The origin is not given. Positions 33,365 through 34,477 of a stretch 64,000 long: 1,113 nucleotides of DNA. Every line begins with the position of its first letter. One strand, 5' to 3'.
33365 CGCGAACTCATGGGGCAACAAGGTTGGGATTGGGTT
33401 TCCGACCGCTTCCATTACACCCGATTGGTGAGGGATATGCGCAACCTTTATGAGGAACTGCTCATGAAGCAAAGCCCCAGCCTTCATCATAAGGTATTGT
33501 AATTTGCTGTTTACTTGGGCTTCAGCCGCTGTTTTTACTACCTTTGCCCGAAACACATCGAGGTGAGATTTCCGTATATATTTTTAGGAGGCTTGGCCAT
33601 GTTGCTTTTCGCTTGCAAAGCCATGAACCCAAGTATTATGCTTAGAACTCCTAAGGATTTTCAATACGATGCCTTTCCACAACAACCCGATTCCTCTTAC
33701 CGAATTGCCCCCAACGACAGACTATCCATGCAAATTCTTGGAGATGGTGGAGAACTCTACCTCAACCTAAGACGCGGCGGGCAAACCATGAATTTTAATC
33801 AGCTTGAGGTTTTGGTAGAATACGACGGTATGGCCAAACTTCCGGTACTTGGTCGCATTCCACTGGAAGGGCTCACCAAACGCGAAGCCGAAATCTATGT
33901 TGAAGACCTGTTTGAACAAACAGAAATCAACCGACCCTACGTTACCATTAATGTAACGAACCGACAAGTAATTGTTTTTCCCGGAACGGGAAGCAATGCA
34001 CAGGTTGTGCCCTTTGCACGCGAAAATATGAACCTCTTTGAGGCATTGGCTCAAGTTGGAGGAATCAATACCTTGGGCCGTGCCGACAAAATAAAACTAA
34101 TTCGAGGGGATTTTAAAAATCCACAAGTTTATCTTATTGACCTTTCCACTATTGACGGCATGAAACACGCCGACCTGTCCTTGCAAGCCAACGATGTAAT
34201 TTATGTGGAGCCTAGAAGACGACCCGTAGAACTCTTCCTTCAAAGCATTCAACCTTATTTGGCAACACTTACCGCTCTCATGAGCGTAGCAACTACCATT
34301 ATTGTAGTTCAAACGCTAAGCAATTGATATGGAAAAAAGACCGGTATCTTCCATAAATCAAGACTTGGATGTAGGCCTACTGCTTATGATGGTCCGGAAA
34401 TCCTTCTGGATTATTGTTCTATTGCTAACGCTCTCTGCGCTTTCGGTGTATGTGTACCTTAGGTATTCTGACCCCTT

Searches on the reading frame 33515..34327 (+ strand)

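Call 48: search_protein_families(library=pfam, proteins=[window:33515-34327:+], max_evalue=0.001)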
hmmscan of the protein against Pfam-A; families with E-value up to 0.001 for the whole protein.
window:33515-34327:+ (270 aa): 3 families
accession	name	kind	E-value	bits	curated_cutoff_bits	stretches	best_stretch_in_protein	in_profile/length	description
PF02563.21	Poly_export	-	2.9e-12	47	28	1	57-148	2-77/77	Polysaccharide biosynthesis/export protein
PF22461.2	SLBB_2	-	1.7e-07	31.6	27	1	161-231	11-79/79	SLBB domain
PF10531.15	SLBB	-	0.0004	20.6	27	1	169-198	17-46/55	SLBB domain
